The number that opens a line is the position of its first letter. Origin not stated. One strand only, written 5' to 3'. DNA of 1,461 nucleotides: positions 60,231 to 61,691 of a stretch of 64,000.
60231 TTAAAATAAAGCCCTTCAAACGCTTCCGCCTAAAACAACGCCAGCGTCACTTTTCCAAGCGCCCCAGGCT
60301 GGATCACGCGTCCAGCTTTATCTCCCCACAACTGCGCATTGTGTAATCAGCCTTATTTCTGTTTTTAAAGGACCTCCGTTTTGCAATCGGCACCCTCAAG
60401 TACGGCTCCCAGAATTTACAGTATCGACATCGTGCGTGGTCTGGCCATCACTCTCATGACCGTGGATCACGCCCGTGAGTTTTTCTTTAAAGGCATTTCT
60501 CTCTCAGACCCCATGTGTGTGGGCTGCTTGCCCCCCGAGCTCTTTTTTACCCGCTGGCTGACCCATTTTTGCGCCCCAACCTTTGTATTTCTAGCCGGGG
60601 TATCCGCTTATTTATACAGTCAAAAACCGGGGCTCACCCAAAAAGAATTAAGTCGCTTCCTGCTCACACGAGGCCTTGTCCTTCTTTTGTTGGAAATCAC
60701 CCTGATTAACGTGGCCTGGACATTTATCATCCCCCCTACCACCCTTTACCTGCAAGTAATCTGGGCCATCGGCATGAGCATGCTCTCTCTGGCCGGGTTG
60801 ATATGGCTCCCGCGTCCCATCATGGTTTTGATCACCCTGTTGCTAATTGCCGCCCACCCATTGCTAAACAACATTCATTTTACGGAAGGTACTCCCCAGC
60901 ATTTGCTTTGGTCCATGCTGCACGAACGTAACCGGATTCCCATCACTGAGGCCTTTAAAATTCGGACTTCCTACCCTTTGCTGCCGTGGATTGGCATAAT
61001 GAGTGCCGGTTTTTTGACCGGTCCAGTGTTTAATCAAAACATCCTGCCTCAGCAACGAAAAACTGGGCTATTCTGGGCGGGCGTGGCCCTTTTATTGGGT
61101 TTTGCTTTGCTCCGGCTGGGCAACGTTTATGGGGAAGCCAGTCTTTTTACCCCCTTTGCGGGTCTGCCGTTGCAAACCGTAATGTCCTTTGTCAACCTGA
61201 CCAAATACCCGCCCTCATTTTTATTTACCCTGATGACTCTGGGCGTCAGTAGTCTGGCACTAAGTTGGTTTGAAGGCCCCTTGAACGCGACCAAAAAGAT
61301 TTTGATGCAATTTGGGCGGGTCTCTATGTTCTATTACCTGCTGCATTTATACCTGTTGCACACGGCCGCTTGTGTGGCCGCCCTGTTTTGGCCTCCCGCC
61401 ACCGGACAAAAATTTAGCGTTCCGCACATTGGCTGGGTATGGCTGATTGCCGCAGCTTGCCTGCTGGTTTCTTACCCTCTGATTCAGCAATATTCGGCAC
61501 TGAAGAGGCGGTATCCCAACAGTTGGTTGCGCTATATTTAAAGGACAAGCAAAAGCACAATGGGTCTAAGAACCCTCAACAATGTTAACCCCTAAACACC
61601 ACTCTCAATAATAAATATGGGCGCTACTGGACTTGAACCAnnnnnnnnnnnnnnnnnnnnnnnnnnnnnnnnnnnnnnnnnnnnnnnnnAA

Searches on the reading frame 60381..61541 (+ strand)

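Call 32: search_protein_families(library=pfam, proteins=[window:60381-61541:+], max_evalue=0.001)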
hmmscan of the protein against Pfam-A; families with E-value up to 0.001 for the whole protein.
window:60381-61541:+ (386 aa): 2 families
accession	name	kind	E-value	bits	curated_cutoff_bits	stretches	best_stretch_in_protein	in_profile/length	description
PF07786.18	HGSNAT_cat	-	1.9e-17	64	22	1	11-222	1-188/222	Heparan-alpha-glucosaminide N-acetyltransferase, catalytic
PF01757.29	Acyl_transf_3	-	2.1e-06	27.5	31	1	12-367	1-324/326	Acyltransferase domain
